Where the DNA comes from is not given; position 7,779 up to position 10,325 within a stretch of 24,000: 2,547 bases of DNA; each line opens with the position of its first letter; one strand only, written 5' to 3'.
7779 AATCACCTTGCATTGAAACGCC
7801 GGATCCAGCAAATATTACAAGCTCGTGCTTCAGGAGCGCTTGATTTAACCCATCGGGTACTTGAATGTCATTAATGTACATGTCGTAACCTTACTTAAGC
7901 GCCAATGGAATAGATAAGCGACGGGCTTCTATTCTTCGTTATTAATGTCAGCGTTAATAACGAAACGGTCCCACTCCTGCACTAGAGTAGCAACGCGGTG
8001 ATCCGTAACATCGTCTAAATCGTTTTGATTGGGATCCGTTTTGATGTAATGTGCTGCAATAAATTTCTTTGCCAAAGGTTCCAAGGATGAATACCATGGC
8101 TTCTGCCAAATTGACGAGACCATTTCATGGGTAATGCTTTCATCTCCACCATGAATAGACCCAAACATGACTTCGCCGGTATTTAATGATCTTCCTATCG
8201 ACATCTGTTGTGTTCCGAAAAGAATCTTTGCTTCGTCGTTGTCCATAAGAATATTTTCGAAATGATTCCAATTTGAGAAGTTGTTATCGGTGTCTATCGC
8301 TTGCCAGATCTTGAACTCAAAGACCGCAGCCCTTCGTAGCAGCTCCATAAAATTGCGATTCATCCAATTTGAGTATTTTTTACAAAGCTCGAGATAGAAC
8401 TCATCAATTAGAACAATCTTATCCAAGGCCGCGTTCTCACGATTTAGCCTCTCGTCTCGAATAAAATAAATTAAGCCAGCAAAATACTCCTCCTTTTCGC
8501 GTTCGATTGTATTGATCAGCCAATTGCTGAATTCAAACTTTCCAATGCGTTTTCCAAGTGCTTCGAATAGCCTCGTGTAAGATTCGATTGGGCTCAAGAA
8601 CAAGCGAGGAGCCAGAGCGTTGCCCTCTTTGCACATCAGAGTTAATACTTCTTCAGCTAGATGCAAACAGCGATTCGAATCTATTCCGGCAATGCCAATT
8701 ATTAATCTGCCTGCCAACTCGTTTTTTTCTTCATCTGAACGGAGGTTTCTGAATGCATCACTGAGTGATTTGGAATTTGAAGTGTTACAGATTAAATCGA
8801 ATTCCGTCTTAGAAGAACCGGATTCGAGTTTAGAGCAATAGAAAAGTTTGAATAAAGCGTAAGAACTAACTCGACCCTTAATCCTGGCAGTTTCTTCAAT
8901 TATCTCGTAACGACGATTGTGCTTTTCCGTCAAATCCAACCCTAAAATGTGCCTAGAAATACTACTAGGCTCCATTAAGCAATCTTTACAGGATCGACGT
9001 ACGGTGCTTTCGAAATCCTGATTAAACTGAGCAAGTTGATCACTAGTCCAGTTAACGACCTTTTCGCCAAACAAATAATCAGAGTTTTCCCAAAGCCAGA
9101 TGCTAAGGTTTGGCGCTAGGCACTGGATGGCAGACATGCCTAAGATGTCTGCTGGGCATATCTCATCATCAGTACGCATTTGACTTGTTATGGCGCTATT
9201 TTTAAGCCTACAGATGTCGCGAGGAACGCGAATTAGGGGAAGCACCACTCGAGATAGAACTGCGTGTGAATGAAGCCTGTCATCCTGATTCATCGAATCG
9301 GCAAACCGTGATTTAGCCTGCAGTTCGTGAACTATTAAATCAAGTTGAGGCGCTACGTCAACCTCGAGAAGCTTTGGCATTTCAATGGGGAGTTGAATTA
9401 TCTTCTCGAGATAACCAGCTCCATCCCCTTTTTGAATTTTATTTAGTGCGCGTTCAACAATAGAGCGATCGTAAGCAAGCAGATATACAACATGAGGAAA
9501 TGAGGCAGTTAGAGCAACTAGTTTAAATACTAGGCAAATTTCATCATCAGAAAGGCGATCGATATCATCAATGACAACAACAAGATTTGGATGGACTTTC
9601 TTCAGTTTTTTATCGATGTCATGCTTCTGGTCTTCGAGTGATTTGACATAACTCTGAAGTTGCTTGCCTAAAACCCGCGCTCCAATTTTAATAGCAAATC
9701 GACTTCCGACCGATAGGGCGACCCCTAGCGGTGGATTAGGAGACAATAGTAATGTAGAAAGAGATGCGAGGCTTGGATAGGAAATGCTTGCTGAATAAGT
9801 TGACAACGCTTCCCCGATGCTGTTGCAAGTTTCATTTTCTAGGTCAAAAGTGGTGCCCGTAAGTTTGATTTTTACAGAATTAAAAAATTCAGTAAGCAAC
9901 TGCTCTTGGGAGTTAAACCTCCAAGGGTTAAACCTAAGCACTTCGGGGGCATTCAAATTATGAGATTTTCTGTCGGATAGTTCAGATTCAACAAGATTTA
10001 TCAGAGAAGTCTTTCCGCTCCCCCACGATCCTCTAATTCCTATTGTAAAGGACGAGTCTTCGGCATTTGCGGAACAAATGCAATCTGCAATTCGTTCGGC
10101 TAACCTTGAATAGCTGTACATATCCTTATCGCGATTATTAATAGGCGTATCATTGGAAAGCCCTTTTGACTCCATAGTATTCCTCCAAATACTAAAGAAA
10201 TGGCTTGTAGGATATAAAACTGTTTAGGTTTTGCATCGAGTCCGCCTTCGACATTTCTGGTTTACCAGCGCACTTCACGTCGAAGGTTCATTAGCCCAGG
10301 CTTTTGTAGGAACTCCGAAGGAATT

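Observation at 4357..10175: KAP P-loop NTPase plus 1174-aa SIR2-domain giant: candidate two-gene NAD-depletion defence module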

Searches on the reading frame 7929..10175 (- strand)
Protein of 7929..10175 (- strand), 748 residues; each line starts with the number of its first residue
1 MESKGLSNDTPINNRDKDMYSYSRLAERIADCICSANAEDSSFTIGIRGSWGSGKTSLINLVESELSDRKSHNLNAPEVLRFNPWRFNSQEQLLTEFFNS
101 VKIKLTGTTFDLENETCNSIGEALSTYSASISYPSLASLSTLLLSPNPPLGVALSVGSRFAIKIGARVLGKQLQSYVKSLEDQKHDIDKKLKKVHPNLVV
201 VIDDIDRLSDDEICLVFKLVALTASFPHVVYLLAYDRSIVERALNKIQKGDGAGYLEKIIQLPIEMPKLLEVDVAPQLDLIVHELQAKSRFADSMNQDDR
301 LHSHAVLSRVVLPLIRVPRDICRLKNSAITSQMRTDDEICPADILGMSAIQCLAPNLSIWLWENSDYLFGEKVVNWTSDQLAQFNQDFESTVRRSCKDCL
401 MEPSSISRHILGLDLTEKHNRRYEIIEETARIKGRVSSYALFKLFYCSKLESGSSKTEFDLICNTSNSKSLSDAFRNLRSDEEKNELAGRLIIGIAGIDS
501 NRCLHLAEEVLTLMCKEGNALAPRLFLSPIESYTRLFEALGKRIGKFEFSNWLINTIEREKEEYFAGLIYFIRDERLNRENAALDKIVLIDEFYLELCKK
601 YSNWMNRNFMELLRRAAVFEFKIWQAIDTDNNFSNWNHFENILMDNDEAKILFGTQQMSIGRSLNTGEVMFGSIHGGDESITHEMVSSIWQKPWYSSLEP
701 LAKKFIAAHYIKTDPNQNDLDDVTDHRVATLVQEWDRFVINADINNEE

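Call 5: search_protein_families(library=pfam, proteins=[window:7929-10175:-], max_evalue=0.01)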
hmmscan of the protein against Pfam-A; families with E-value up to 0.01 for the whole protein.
window:7929-10175:- (748 aa): 4 families
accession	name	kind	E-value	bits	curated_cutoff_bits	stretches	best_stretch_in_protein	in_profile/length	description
PF07693.20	KAP_NTPase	-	1e-43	150.1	20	1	23-281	2-240/293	KAP family P-loop domain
PF13401.12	AAA_22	-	4.4e-05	24.2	27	1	49-212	12-100/130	AAA domain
PF00004.35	AAA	-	0.00029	21.7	21.2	0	171-211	32-72/131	ATPase family associated with various cellular activities (AAA)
PF13191.12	AAA_16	-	0.0017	19.3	32.6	0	29-229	12-164/167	AAA ATPase domain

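Call 6: search_protein_families(library=padloc, proteins=[window:7929-10175:-], max_evalue=0.01)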
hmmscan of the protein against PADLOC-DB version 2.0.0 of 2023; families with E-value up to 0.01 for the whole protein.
window:7929-10175:- (748 aa): 6 families
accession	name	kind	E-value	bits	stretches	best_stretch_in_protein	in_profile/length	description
PDLC02361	PifA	-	5.1e-64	215.1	1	4-465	3-457/720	PifA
PDLC02209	QatA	-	8.1e-15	52.4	2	17-91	10-77/646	-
PDLC02210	QatA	-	2.9e-12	43.9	2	17-92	9-78/593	-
PDLC04957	PDC-S20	-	2e-09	35.4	2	17-88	5-78/446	-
PDLC04959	PDC-S20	-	1.4e-07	29.5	1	39-262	37-254/464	-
PDLC04958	PDC-S20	-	1.3e-05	22.7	1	24-88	10-69/458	-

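Call 8: search_protein_families(library=ncbifam, proteins=[window:7929-10175:-], max_evalue=0.01)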
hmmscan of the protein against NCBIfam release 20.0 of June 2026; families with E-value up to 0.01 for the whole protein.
window:7929-10175:- (748 aa): 2 families
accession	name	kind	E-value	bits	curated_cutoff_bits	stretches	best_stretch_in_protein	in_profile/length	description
NF041923.1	QatA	equivalog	2.9e-18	65.9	600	2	17-91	10-77/628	Qat anti-phage system ATPase QatA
TIGR02928.1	TIGR02928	subfamily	0.00025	20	181.3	0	14-103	19-106/366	orc1/cdc6 family replication initiation protein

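Call 18: find_homologous_proteins(query=window:7929-10175:-, max_evalue=0.001)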
Query window:7929-10175:- (748 aa): 1196 proteins with E <= 0.001 among 8000 candidates; the best 120 are listed.
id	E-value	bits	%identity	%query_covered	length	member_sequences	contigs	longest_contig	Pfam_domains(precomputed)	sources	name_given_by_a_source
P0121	0.0e+0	1650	98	100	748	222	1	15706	PF07693.21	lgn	-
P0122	0.0e+0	1349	81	100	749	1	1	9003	PF07693.21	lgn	-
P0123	0.0e+0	1334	79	100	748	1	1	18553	PF07693.21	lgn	-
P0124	0.0e+0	1326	79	100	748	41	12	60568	PF07693.21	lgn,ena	-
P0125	0.0e+0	1325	79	100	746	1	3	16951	PF07693.21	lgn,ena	-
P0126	0.0e+0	1322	78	100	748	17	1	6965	PF07693.21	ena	-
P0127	0.0e+0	1322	78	100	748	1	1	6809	PF07693.21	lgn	-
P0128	0.0e+0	1319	78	100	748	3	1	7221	PF07693.21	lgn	-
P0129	0.0e+0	1314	79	100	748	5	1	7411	PF07693.21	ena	-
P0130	0.0e+0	1280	77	100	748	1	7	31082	PF07693.21,PF13401.13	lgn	-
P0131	0.0e+0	1272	76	100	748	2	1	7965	PF07693.21,PF13401.13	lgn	-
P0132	0.0e+0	1268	75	100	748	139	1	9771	PF07693.21,PF13401.13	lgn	-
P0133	0.0e+0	1222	74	100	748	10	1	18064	PF07693.21,PF13401.13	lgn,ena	-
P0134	0.0e+0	1179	84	83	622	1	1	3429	PF07693.21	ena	-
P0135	0.0e+0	1149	69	100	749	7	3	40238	PF07693.21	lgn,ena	-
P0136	0.0e+0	1138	69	99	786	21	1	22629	PF07693.21,PF13401.13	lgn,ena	-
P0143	5.7e-155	535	40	98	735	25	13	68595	PF07693.21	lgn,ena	-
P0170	3.8e-96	341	33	89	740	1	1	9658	PF07693.21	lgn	-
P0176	1.6e-55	207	27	87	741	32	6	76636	PF07693.21,PF13191.13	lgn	-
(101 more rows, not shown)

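Call 19: find_encoding_contigs(protein=P0124, flank=7000, max_places=6)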
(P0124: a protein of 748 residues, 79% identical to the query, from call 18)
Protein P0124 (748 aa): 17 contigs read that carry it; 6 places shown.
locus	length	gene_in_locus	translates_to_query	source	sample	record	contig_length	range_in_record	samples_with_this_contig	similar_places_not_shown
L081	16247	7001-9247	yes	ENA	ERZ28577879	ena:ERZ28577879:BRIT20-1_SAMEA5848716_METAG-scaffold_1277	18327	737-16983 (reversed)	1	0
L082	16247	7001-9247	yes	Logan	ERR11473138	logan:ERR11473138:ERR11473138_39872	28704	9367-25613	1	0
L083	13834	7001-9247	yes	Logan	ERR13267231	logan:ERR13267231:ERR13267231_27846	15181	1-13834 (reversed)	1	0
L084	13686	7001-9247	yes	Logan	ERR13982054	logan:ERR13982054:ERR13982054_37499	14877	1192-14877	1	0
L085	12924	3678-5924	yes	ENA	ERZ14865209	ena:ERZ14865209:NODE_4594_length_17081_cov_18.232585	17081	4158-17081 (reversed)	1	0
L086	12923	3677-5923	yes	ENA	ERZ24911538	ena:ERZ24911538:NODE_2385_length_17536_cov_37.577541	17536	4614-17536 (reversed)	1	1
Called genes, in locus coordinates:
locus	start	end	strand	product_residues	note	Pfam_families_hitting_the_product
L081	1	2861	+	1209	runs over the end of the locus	PF13191:AAA_16 (weak), PF20720:nSTAND3, PF25201:nSTAND6 (weak)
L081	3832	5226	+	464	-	PF13676:TIR_2 (weak), PF18864:AbiTii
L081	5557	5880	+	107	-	PF13711:DUF4160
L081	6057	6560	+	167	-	-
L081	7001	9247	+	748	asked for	PF07693:KAP_NTPase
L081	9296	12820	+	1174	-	PF13289:SIR2_2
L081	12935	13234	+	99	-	PF01909:NTP_transf_2, PF18765:Polbeta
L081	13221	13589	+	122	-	PF01934:HepT-like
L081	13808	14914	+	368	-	-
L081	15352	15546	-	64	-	-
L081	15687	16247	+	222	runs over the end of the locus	PF13151:DUF3990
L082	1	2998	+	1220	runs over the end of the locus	PF13191:AAA_16 (weak), PF20720:nSTAND3, PF25201:nSTAND6 (weak)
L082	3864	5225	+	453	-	PF13676:TIR_2 (weak), PF18864:AbiTii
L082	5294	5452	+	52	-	-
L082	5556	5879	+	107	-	PF13711:DUF4160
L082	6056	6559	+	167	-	-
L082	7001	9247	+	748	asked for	PF07693:KAP_NTPase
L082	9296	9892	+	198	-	PF13289:SIR2_2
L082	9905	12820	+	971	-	-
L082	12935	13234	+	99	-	PF01909:NTP_transf_2, PF18765:Polbeta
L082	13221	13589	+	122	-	PF01934:HepT-like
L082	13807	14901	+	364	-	-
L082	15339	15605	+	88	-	-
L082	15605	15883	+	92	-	PF13711:DUF4160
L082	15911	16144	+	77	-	-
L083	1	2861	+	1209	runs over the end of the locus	PF00931:NB-ARC (faint), PF01637:ATPase_2 (faint), PF13191:AAA_16, PF20720:nSTAND3, PF25201:nSTAND6 (weak)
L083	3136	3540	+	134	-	-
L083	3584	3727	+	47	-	-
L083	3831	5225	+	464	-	PF13676:TIR_2 (weak), PF18864:AbiTii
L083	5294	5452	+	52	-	-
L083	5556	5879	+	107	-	PF13711:DUF4160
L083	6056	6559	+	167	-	-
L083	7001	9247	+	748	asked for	PF07693:KAP_NTPase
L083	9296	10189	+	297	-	PF13289:SIR2_2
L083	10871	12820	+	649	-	-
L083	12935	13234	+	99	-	PF01909:NTP_transf_2, PF18765:Polbeta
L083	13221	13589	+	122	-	PF01934:HepT-like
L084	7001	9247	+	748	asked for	PF07693:KAP_NTPase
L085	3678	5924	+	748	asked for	PF07693:KAP_NTPase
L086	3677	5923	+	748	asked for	PF07693:KAP_NTPase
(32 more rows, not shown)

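Call 20: find_encoding_contigs(protein=P0135, flank=7000, max_places=4)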
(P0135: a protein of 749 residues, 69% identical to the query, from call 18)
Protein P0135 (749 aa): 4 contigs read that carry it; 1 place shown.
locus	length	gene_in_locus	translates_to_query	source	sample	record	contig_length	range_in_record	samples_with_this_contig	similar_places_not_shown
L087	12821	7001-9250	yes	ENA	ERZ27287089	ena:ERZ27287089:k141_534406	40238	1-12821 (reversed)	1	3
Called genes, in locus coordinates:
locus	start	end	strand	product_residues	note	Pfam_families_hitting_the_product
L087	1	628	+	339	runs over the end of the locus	PF01073:3Beta_HSD, PF01370:Epimerase, PF02719:Polysacc_synt_2, PF04321:RmlD_sub_bind, PF16363:GDP_Man_Dehyd, PF07993:NAD_binding_4, PF13460:NAD_binding_10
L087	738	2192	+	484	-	PF00908:dTDP_sugar_isom, PF01370:Epimerase, PF04321:RmlD_sub_bind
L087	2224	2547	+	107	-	-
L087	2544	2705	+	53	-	-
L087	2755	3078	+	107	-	PF10066:DUF2304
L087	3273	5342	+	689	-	PF20176:DUF6541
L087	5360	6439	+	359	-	PF01757:Acyl_transf_3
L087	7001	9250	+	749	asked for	PF07693:KAP_NTPase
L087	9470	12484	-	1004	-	PF00535:Glycos_transf_2, PF10111:Glyco_tranf_2_2 (weak), PF13641:Glyco_tranf_2_3, PF14393:DUF4422, PF01501:Glyco_transf_8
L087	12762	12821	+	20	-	?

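Call 21: find_encoding_contigs(protein=P0143, flank=7000, max_places=6)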
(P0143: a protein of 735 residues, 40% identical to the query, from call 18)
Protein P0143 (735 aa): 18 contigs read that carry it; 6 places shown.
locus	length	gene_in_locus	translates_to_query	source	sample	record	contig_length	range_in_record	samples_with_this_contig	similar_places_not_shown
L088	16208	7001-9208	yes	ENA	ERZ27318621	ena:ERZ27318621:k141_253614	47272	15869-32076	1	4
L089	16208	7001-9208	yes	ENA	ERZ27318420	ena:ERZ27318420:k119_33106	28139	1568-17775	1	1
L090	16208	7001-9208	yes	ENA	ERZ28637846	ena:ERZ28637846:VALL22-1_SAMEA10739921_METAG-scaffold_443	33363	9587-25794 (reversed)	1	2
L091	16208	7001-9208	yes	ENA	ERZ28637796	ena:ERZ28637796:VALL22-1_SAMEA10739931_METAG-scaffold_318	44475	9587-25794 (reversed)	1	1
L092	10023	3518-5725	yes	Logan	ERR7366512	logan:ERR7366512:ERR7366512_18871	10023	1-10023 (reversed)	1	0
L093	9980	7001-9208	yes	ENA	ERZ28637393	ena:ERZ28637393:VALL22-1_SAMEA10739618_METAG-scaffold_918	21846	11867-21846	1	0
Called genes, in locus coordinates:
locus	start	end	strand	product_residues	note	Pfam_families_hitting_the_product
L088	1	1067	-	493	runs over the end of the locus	PF02463:SMC_N (weak), PF13175:AAA_15 (faint), PF13476:AAA_23, PF13304:AAA_21 (weak)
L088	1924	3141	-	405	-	PF13175:AAA_15 (faint), PF02463:SMC_N (faint), PF13304:AAA_21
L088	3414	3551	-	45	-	-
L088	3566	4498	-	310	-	-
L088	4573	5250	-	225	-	-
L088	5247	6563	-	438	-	-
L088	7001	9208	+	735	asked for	PF07693:KAP_NTPase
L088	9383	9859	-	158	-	PF00583:Acetyltransf_1 (weak), PF13673:Acetyltransf_10, PF13508:Acetyltransf_7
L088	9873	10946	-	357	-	-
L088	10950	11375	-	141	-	PF04266:ASCH (weak)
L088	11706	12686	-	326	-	-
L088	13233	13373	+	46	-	PF00872:Transposase_mut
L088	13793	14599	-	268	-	-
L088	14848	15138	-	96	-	PF00872:Transposase_mut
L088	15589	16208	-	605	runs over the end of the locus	PF20693:YobI-ATPase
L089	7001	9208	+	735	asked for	PF07693:KAP_NTPase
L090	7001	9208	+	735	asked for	PF07693:KAP_NTPase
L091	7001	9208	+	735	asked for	PF07693:KAP_NTPase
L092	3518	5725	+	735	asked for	PF07693:KAP_NTPase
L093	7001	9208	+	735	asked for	PF07693:KAP_NTPase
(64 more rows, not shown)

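Call 22: find_encoding_contigs(protein=P0136, flank=6000, max_places=3)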
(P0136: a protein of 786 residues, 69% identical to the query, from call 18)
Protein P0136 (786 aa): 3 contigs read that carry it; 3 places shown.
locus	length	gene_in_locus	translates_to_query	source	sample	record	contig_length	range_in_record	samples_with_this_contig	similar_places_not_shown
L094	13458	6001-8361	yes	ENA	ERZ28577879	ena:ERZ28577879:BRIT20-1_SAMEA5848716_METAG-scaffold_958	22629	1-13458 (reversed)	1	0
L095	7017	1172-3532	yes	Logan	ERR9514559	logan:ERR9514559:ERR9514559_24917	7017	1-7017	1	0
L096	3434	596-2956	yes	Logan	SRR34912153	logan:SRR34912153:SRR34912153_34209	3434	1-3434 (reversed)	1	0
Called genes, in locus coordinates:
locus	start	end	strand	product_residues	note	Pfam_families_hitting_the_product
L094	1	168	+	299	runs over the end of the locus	PF00483:NTP_transferase, PF12804:NTP_transf_3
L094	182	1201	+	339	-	PF01073:3Beta_HSD, PF01370:Epimerase, PF02719:Polysacc_synt_2, PF04321:RmlD_sub_bind, PF16363:GDP_Man_Dehyd, PF07993:NAD_binding_4, PF13460:NAD_binding_10 (weak)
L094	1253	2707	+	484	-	PF00908:dTDP_sugar_isom, PF01370:Epimerase, PF04321:RmlD_sub_bind, PF16363:GDP_Man_Dehyd (faint)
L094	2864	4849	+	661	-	PF20176:DUF6541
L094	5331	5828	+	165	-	-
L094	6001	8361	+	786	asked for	PF07693:KAP_NTPase, PF13401:AAA_22 (faint)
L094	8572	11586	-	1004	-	PF00535:Glycos_transf_2, PF10111:Glyco_tranf_2_2 (weak), PF13641:Glyco_tranf_2_3, PF14393:DUF4422, PF01501:Glyco_transf_8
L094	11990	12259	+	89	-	PF02604:PhdYeFM_antitox (weak)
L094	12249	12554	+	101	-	PF05016:ParE_toxin (weak)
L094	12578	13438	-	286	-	PF01418:HTH_6, PF12802:MarR_2 (faint), PF13412:HTH_24 (faint), PF01047:MarR (faint), PF01380:SIS, PF13580:SIS_2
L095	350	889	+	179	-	-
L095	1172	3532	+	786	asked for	PF07693:KAP_NTPase, PF13401:AAA_22 (faint)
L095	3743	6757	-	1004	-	PF00535:Glycos_transf_2, PF10111:Glyco_tranf_2_2 (weak), PF13641:Glyco_tranf_2_3, PF14393:DUF4422, PF01501:Glyco_transf_8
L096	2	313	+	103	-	?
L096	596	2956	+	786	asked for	PF07693:KAP_NTPase, PF13401:AAA_22 (faint)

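Call 23: find_encoding_contigs(protein=P0133, flank=6000, max_places=3)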
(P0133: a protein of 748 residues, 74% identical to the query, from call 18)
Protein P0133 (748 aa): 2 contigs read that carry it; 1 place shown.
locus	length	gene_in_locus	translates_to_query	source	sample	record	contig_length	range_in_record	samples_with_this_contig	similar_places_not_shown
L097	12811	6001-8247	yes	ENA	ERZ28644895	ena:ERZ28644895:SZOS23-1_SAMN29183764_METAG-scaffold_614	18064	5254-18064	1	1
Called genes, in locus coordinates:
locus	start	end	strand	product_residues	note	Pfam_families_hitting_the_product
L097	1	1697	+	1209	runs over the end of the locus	PF13191:AAA_16 (weak), PF20720:nSTAND3, PF25201:nSTAND6 (weak)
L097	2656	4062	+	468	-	PF13676:TIR_2 (weak), PF18864:AbiTii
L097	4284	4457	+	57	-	-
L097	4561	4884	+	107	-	PF13711:DUF4160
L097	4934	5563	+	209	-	-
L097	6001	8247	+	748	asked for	PF07693:KAP_NTPase, PF13401:AAA_22 (faint)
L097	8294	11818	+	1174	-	PF13289:SIR2_2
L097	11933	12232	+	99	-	PF01909:NTP_transf_2, PF18765:Polbeta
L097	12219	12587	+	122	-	PF01934:HepT-like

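Call 46: search_protein_families(library=padloc, proteins=[L081:3832-5226:+, L081:13808-14914:+, L087:7001-9250:+, L088:7001-9208:+], max_evalue=0.001)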
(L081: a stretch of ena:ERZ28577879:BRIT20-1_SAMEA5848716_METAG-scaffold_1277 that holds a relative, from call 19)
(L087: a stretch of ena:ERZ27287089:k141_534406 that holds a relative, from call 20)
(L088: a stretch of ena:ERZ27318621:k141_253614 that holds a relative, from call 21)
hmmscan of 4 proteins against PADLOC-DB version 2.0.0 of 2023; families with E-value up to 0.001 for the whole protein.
L081:3832-5226:+ (464 aa): 3 families
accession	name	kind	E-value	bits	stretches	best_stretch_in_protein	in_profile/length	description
PDLC03825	spbK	-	4.1e-77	257.6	1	7-278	31-304/308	-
PDLC02334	AbiTii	-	5.6e-25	86.8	1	303-459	8-158/185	AbiTii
PDLC00436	ThsB1|ThsB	-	0.00018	19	1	98-147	13-62/183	TIR-like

L081:13808-14914:+ (368 aa): 0 families

L087:7001-9250:+ (749 aa): 6 families
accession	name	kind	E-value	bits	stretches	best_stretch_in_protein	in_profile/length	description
PDLC02361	PifA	-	3.2e-62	209.1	1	6-399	5-385/720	PifA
PDLC02210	QatA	-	4.3e-14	49.9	2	17-105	9-91/593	-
PDLC02209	QatA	-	1.3e-13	48.5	1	18-113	11-99/646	-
PDLC04957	PDC-S20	-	3.5e-09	34.6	1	21-266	9-255/446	-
PDLC04959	PDC-S20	-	1e-06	26.6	1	24-209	25-199/464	-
PDLC04958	PDC-S20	-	3.5e-06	24.6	1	29-88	15-69/458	-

L088:7001-9208:+ (735 aa): 7 families
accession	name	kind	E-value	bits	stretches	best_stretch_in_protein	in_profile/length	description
PDLC02361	PifA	-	7.1e-71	237.7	1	8-477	5-471/720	PifA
PDLC04959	PDC-S20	-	1.2e-13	49.4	1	39-373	35-370/464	-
PDLC04957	PDC-S20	-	4e-12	44.3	1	30-270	16-258/446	-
PDLC02209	QatA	-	2.4e-11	41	1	19-97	10-81/646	-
PDLC02210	QatA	-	6.5e-10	36.1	2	182-277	188-287/593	-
PDLC04958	PDC-S20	-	3.4e-08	31.3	1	37-287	21-270/458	-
PDLC04956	PDC-S20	-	0.00099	16.6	0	16-73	8-62/450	-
